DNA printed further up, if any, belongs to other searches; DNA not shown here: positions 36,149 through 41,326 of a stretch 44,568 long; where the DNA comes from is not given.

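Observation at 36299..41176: Architecture of the 1625-aa protein: about 1250 aa of unknown N-terminal and coiled-coil sequence ahead of a C-terminal MoxR-type ATPase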

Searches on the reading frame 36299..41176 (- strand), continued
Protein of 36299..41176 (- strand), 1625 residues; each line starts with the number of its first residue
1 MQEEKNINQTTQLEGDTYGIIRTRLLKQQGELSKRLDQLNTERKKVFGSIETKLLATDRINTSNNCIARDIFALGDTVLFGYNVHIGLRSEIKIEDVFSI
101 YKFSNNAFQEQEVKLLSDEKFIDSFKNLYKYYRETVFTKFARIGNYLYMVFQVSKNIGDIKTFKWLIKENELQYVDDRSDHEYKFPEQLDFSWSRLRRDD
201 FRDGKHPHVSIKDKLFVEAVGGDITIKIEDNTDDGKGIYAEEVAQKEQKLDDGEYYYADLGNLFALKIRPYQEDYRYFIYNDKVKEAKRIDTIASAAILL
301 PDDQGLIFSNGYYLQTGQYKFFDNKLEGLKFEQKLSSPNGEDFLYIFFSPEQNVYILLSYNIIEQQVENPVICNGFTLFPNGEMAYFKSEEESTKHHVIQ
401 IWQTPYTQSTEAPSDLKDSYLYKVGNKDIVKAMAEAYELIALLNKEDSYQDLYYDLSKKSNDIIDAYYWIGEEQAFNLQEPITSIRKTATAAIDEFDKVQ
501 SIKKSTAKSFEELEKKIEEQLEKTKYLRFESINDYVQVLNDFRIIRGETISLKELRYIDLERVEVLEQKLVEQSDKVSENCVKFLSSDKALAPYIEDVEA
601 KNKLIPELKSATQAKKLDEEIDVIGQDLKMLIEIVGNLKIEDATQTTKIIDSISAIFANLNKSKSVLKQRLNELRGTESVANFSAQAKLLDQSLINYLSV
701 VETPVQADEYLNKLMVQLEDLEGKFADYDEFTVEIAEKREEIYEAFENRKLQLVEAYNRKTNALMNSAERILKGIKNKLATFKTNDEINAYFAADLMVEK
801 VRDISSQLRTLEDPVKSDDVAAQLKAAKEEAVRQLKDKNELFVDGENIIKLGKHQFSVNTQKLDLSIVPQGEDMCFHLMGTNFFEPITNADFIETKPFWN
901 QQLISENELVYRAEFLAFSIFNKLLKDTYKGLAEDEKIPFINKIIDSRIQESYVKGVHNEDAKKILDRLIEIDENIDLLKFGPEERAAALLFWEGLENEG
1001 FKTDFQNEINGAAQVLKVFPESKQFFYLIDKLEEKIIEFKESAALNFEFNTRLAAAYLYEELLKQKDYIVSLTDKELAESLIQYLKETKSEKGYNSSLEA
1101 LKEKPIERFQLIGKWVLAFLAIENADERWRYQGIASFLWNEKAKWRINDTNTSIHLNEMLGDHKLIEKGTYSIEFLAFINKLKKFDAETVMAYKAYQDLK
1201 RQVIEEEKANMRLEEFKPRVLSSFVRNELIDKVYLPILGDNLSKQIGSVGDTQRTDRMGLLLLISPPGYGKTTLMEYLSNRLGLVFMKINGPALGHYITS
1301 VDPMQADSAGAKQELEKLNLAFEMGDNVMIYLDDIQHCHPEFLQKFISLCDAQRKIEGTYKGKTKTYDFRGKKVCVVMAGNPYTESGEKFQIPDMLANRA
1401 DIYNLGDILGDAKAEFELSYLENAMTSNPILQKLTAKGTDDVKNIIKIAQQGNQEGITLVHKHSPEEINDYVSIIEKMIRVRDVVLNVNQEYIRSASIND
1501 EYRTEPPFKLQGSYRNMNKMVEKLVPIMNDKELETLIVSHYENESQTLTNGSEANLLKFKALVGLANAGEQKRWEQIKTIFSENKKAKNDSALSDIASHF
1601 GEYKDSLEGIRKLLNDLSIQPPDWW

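Call 26: find_homologous_proteins(query=A1, max_evalue=0.00001)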
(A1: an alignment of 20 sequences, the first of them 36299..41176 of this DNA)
Query A1 (20 sequences) (1625 aa, profile of the alignment): 3726 proteins with E <= 0.00001 among 8000 candidates; the best 120 are listed.
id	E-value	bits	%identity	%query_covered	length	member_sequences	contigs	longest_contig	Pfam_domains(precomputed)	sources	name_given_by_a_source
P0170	0.0e+0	2218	38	99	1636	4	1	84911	PF12458.14,PF00004.36,PF07728.21,PF25472.2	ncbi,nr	ncbi:MAG: DNA repair ATPase [Gammaproteobacteria bacterium]|nr:DNA repair ATPase [Gammaproteobacteri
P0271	0.0e+0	2182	43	96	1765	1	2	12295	PF12458.14,PF00004.36,PF07728.21,PF25472.2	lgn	-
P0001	0.0e+0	2172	100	100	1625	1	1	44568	PF12458.14,PF00004.36,PF07728.21,PF25472.2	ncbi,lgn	-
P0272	0.0e+0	2171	42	98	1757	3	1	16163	PF12458.14,PF00004.36,PF13401.13,PF07728.21,PF25472.2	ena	-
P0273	0.0e+0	2171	43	98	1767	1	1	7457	PF12458.14,PF00004.36,PF07728.21,PF25472.2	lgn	-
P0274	0.0e+0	2161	42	98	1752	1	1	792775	PF12458.14,PF00004.36,PF13401.13,PF07728.21,PF25472.2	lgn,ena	-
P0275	0.0e+0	2158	43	98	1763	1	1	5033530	PF12458.14,PF00004.36,PF13401.13,PF07728.21,PF25472.2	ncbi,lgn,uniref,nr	ncbi:DNA repair ATPase [Teredinibacter sp. KSP-S5-2]|uniref:DNA repair ATPase n=1 Tax=Teredinibacter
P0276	0.0e+0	2158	40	98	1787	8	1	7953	PF12458.14,PF00004.36,PF13401.13,PF07728.21,PF25472.2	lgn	-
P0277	0.0e+0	2157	42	98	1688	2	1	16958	PF12458.14,PF00004.36,PF07728.21,PF25472.2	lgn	-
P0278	0.0e+0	2155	43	99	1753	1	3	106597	PF12458.14,PF00004.36,PF13401.13,PF07728.21,PF25472.2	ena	-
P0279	0.0e+0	2155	43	97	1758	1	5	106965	PF12458.14,PF00004.36,PF13401.13,PF07728.21,PF25472.2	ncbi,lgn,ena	-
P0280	0.0e+0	2153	44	97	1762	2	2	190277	PF12458.14,PF00004.36,PF13401.13,PF07728.21,PF25472.2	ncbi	ncbi:MAG: DNA repair ATPase [Cellvibrionaceae bacterium]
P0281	0.0e+0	2152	41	99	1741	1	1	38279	PF12458.14,PF00004.36,PF07728.21,PF25472.2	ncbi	ncbi:MAG: DNA repair ATPase [Gammaproteobacteria bacterium]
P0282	0.0e+0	2152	44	99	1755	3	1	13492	PF12458.14,PF00004.36,PF13401.13,PF07728.21,PF25472.2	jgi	-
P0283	0.0e+0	2151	41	98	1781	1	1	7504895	PF12458.14,PF00004.36,PF13401.13,PF07728.21,PF25472.2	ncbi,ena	-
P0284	0.0e+0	2150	42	99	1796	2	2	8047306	PF12458.14,PF00004.36,PF13401.13,PF07728.21,PF25472.2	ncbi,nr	ncbi:DNA repair ATPase [Persicimonas caeni]|nr:DNA repair ATPase [Persicimonas caeni]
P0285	0.0e+0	2150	41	100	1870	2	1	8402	PF12458.14,PF00004.36,PF25472.2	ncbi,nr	ncbi:MAG: AAA family ATPase [Acidobacteria bacterium]|nr:MAG: AAA family ATPase [Acidobacteriota bac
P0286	0.0e+0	2149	40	99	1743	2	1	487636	PF12458.14,PF00004.36,PF13401.13,PF07728.21,PF25472.2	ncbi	ncbi:DNA repair ATPase [Thalassotalea fusca]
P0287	0.0e+0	2149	42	98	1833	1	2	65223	PF12458.14,PF00004.36,PF25472.2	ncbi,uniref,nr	ncbi:DNA repair ATPase [Marinibactrum halimedae]|uniref:AAA family ATPase n=1 Tax=Marinibactrum hali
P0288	0.0e+0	2148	43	97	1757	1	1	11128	PF12458.14,PF00004.36,PF13401.13,PF07728.21,PF25472.2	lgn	-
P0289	0.0e+0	2148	40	100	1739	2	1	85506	PF12458.14,PF00004.36,PF13401.13,PF07728.21,PF25472.2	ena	-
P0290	0.0e+0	2147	40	98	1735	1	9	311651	PF12458.14,PF00004.36,PF13401.13,PF07728.21,PF25472.2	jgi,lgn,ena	-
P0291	0.0e+0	2145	43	99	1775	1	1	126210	PF12458.14,PF00004.36,PF13401.13,PF25472.2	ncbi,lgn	-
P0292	0.0e+0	2145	39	99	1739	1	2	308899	PF12458.14,PF00004.36,PF13401.13,PF07728.21,PF25472.2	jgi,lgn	-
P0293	0.0e+0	2144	43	98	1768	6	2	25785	PF12458.14,PF00004.36,PF13401.13,PF07728.21,PF25472.2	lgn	-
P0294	0.0e+0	2144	41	99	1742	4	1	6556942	PF12458.14,PF00004.36,PF07728.21,PF25472.2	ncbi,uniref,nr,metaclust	ncbi:DNA repair ATPase [Thalassomonas actiniarum]|uniref:DNA repair ATPase n=1 Tax=Thalassomonas act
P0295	0.0e+0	2144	42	97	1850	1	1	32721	PF12458.14,PF00004.36,PF13401.13,PF07728.21,PF25472.2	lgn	-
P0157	0.0e+0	2143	42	98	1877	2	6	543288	PF12458.14,PF00004.36,PF13401.13,PF07728.21,PF25472.2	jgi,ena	-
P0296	0.0e+0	2143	41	97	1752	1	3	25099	PF12458.14,PF00004.36,PF13401.13,PF07728.21,PF25472.2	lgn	-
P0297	0.0e+0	2142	40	99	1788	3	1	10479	PF12458.14,PF00004.36,PF25472.2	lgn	-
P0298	0.0e+0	2142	41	99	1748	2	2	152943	PF12458.14,PF00004.36,PF07728.21,PF25472.2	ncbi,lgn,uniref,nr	ncbi:DNA repair ATPase [Pseudomonas indica]|uniref:DNA repair ATPase n=1 Tax=Pseudomonas indica TaxI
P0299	0.0e+0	2142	42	99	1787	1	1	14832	PF12458.14,PF07728.21,PF25472.2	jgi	jgi:hypothetical protein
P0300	0.0e+0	2142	41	99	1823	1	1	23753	PF12458.14,PF00004.36,PF07728.21,PF25472.2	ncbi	-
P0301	0.0e+0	2142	43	99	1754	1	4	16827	PF12458.14,PF00004.36,PF13401.13,PF07728.21,PF25472.2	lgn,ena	-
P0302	0.0e+0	2142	43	98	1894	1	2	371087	PF12458.14,PF00004.36,PF25472.2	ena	-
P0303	0.0e+0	2141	43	96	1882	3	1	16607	PF12458.14,PF00004.36,PF25472.2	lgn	-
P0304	0.0e+0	2141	43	98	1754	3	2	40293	PF12458.14,PF00004.36,PF07728.21,PF25472.2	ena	-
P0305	0.0e+0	2140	43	97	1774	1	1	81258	PF12458.14,PF00004.36,PF13401.13,PF07728.21,PF25472.2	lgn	-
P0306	0.0e+0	2140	40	99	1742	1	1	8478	PF12458.14,PF00004.36,PF07728.21,PF25472.2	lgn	-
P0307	0.0e+0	2140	41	98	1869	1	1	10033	PF12458.14,PF00004.36,PF13401.13,PF07728.21,PF25472.2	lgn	-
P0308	0.0e+0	2140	40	99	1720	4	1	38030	PF12458.14,PF00004.36,PF13401.13,PF07728.21,PF25472.2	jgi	-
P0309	0.0e+0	2139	40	99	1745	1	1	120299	PF12458.14,PF00004.36,PF13401.13,PF07728.21,PF25472.2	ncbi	-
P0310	0.0e+0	2139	40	99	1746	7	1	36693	PF12458.14,PF00004.36,PF07728.21,PF25472.2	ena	-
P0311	0.0e+0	2138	42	97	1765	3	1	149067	PF12458.14,PF00004.36,PF13401.13,PF07728.21,PF25472.2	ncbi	-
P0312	0.0e+0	2138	42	99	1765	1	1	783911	PF12458.14,PF00004.36,PF13401.13,PF25472.2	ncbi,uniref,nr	ncbi:AAA family ATPase [Pseudomaricurvus alkylphenolicus]|uniref:DNA repair ATPase n=1 Tax=Pseudomar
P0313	0.0e+0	2138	40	99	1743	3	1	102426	PF12458.14,PF00004.36,PF07728.21,PF25472.2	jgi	-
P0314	0.0e+0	2138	40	100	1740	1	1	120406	PF12458.14,PF07728.21,PF25472.2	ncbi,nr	ncbi:DNA repair ATPase [Pseudomonas stutzeri]|nr:DNA repair ATPase [Stutzerimonas stutzeri]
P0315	0.0e+0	2137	41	98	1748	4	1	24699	PF12458.14,PF00004.36,PF07728.21,PF25472.2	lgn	-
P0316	0.0e+0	2137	43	99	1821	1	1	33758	PF12458.14,PF00004.36,PF13401.13,PF07728.21,PF25472.2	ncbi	-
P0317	0.0e+0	2137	41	98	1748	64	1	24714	PF12458.14,PF00004.36,PF07728.21,PF25472.2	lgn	-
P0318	0.0e+0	2137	40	99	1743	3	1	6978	PF12458.14,PF00004.36,PF13401.13,PF07728.21,PF25472.2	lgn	-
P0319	0.0e+0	2136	42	98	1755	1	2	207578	PF12458.14,PF00004.36,PF13401.13,PF07728.21,PF25472.2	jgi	jgi:ATPase involved in DNA repair/ATPase family associated with various cellular activities (AAA)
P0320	0.0e+0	2136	40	99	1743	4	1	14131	PF12458.14,PF00004.36,PF13401.13,PF07728.21,PF25472.2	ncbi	-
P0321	0.0e+0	2136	41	97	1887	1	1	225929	PF12458.14,PF00004.36,PF07728.21,PF25472.2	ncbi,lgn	-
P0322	0.0e+0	2135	43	99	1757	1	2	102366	PF12458.14,PF00004.36,PF13401.13,PF07728.21,PF25472.2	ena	-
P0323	0.0e+0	2135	40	99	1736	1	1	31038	PF12458.14,PF00004.36,PF07728.21,PF25472.2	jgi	jgi:MoxR-like ATPase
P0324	0.0e+0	2135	40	100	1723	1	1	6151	PF12458.14,PF00004.36,PF13401.13,PF07728.21,PF25472.2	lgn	-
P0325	0.0e+0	2135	41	100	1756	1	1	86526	PF12458.14,PF00004.36,PF13401.13,PF25472.2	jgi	jgi:ATPase involved in DNA repair/ATPase family associated with various cellular activities (AAA)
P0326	0.0e+0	2134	40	98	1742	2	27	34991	PF12458.14,PF00004.36,PF07728.21,PF25472.2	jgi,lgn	jgi:MoxR-like ATPase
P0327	0.0e+0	2134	42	99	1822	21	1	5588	PF12458.14,PF00004.36,PF05496.19,PF07728.21,PF25472.2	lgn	-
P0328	0.0e+0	2134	41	99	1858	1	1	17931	PF12458.14,PF00004.36,PF07728.21,PF25472.2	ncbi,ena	-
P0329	0.0e+0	2134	49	99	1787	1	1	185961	PF12458.14,PF00004.36,PF13401.13,PF05496.19,PF07728.21,PF25472.2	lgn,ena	-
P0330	0.0e+0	2134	51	99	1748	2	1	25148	PF12458.14,PF00004.36,PF07728.21,PF25472.2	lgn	-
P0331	0.0e+0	2134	40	99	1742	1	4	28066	PF12458.14,PF00004.36,PF07728.21,PF25472.2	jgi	-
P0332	0.0e+0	2134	41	99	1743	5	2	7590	PF12458.14,PF00004.36,PF13401.13,PF07728.21,PF25472.2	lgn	-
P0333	0.0e+0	2134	41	98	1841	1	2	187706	PF12458.14,PF00004.36,PF13401.13,PF25472.2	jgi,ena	jgi:hypothetical protein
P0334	0.0e+0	2133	41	98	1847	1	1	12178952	PF12458.14,PF00004.36,PF25472.2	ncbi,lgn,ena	-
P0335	0.0e+0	2133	40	98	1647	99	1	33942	PF12458.14,PF00004.36,PF07728.21,PF25472.2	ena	-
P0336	0.0e+0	2133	39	99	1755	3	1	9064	PF12458.14,PF00004.36,PF13401.13,PF07728.21,PF25472.2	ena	-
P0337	0.0e+0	2133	39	99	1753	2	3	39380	PF12458.14,PF00004.36,PF07728.21,PF25472.2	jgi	-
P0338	0.0e+0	2133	50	99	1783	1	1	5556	PF12458.14,PF00004.36,PF13401.13,PF07728.21,PF25472.2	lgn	-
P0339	0.0e+0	2133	50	99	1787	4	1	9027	PF12458.14,PF00004.36,PF07728.21,PF25472.2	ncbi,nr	ncbi:MAG TPA: AAA family ATPase [Planctomycetes bacterium]|nr:AAA family ATPase [Planctomycetota bac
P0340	0.0e+0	2133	40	97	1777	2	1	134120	PF12458.14,PF00004.36,PF13401.13,PF07728.21,PF25472.2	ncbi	-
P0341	0.0e+0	2133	41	99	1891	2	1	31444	PF12458.14,PF00004.36,PF13401.13,PF07728.21,PF25472.2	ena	-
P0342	0.0e+0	2133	42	97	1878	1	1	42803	PF12458.14,PF00004.36,PF07728.21,PF25472.2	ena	-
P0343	0.0e+0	2132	42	99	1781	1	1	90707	PF12458.14,PF00004.36,PF13401.13,PF25472.2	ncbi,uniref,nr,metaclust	ncbi:DNA repair ATPase [Hahella ganghwensis]|uniref:DNA repair ATPase n=1 Tax=Hahella ganghwensis Ta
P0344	0.0e+0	2132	42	99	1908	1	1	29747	PF12458.14,PF00004.36,PF25472.2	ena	-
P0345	0.0e+0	2132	41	98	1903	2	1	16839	PF12458.14,PF00004.36,PF07728.21,PF25472.2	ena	-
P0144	0.0e+0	2132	44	98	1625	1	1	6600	PF12458.14,PF00004.36,PF07728.21,PF25472.2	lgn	-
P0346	0.0e+0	2132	40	100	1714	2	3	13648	PF12458.14,PF00004.36,PF07728.21,PF25472.2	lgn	-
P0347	0.0e+0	2132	41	99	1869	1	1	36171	PF12458.14,PF00004.36,PF13401.13,PF25472.2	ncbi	ncbi:MAG: DNA repair ATPase [Acidobacteriota bacterium]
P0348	0.0e+0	2131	43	99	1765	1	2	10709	PF12458.14,PF00004.36,PF13401.13,PF07728.21,PF25472.2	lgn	-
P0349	0.0e+0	2131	41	98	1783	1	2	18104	PF12458.14,PF00004.36,PF07728.21,PF25472.2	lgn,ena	-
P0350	0.0e+0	2130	42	99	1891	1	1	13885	PF12458.14,PF00004.36,PF25472.2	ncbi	ncbi:MAG: DNA repair ATPase [Acidobacteriota bacterium]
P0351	0.0e+0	2130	41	99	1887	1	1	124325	PF12458.14,PF00004.36,PF05496.19,PF25472.2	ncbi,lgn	-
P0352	0.0e+0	2130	40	99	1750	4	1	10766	PF12458.14,PF00004.36,PF07728.21,PF25472.2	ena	-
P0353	0.0e+0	2130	40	97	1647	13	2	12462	PF12458.14,PF00004.36,PF13401.13,PF07728.21,PF25472.2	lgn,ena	-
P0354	0.0e+0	2130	42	99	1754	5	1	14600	PF12458.14,PF00004.36,PF13401.13,PF25472.2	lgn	-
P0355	0.0e+0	2130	40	99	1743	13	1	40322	PF12458.14,PF00004.36,PF13401.13,PF07728.21,PF25472.2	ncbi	-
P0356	0.0e+0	2130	40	98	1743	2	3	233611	PF12458.14,PF00004.36,PF13401.13,PF07728.21,PF25472.2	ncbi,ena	-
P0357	0.0e+0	2129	41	98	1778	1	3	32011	PF12458.14,PF00004.36,PF13401.13,PF25472.2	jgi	jgi:hypothetical protein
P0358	0.0e+0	2129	41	98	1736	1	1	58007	PF12458.14,PF00004.36,PF13401.13,PF07728.21,PF25472.2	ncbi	-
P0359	0.0e+0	2129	41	99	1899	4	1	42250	PF12458.14,PF00004.36,PF13401.13,PF25472.2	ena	-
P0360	0.0e+0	2128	39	99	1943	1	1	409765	PF12458.14,PF00004.36,PF13401.13,PF25472.2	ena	-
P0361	0.0e+0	2128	42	99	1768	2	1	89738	PF12458.14,PF00004.36,PF07728.21,PF25472.2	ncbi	-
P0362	0.0e+0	2128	42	99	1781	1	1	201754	PF12458.14,PF00004.36,PF13401.13,PF07728.21,PF25472.2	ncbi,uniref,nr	ncbi:DNA repair protein [Hahella sp. CCB-MM4]|uniref:DNA repair ATPase n=1 Tax=Hahella sp. (strain C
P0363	0.0e+0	2128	42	98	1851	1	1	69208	PF12458.14,PF00004.36,PF07728.21,PF25472.2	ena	-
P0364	0.0e+0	2128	41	99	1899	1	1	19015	PF12458.14,PF00004.36,PF25472.2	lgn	-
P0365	0.0e+0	2128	42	97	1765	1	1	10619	PF12458.14,PF00004.36,PF13401.13,PF07728.21,PF25472.2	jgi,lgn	jgi:hypothetical protein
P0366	0.0e+0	2128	43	98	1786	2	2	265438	PF12458.14,PF00004.36,PF07728.21,PF25472.2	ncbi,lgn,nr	ncbi:AAA family ATPase [Pseudoteredinibacter isoporae]|nr:AAA family ATPase [Pseudoteredinibacter is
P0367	0.0e+0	2128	40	97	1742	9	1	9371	PF12458.14,PF07728.21,PF25472.2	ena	-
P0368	0.0e+0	2127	42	99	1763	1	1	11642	PF12458.14,PF00004.36,PF13401.13,PF07728.21,PF25472.2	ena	-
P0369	0.0e+0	2127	41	97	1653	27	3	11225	PF12458.14,PF00004.36,PF07728.21,PF25472.2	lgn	-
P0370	0.0e+0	2127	42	98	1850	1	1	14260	PF12458.14,PF00004.36,PF07728.21,PF25472.2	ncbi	-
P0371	0.0e+0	2127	42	99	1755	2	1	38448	PF12458.14,PF00004.36,PF13401.13,PF07728.21,PF25472.2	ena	-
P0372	0.0e+0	2126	40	100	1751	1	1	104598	PF12458.14,PF00004.36,PF07728.21,PF25472.2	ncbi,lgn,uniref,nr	ncbi:DNA repair ATPase [Zestomonas carbonaria]|uniref:DNA repair protein n=1 Tax=Zestomonas carbonar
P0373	0.0e+0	2126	42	99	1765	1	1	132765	PF12458.14,PF00004.36,PF13401.13,PF07728.21,PF25472.2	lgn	-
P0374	0.0e+0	2125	42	99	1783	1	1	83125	PF12458.14,PF00004.36,PF25472.2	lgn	-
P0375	0.0e+0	2125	40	98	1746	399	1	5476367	PF12458.14,PF00004.36,PF07728.21,PF25472.2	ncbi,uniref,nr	ncbi:DNA repair ATPase [Pseudomonas sihuiensis]|uniref:AAA domain (Dynein-related subfamily) n=1 Tax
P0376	0.0e+0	2125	43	99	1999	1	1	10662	PF12458.14,PF00004.36,PF13401.13,PF07728.21,PF25472.2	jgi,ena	-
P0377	0.0e+0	2125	44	97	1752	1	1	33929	PF12458.14,PF00004.36,PF13401.13,PF07728.21,PF25472.2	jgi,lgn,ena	jgi:ATPase family associated with various cellular activities (AAA)./ATPase involved in DNA repair.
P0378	0.0e+0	2125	40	98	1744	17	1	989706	PF12458.14,PF00004.36,PF07728.21,PF25472.2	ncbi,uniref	ncbi:DNA repair ATPase [Ectopseudomonas hydrolytica]|uniref:DNA repair ATPase n=1 Tax=Ectopseudomona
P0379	0.0e+0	2125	42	100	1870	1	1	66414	PF12458.14,PF00004.36,PF07728.21,PF25472.2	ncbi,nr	ncbi:MAG: AAA family ATPase [bacterium]|nr:AAA family ATPase [bacterium]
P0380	0.0e+0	2125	41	98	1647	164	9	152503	PF12458.14,PF00004.36,PF07728.21,PF25472.2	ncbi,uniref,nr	ncbi:DNA repair ATPase [Gilliamella apicola]|uniref:DNA repair ATPase n=1 Tax=Gilliamella apicola Ta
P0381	0.0e+0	2124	42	97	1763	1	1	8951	PF12458.14,PF00004.36,PF25472.2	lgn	-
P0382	0.0e+0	2124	42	97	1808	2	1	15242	PF12458.14,PF00004.36,PF07728.21,PF25472.2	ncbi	-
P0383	0.0e+0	2124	42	98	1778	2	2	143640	PF12458.14,PF00004.36,PF13401.13,PF07728.21,PF25472.2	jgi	jgi:MoxR-like ATPase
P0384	0.0e+0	2124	41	98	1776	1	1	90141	PF12458.14,PF00004.36,PF13401.13,PF25472.2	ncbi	ncbi:MAG: DNA repair ATPase [Halopseudomonas sp.]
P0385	0.0e+0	2124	42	98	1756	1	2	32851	PF12458.14,PF00004.36,PF07728.21,PF25472.2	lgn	-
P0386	0.0e+0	2123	50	100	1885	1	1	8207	PF12458.14,PF00004.36,PF13401.13,PF07728.21,PF25472.2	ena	-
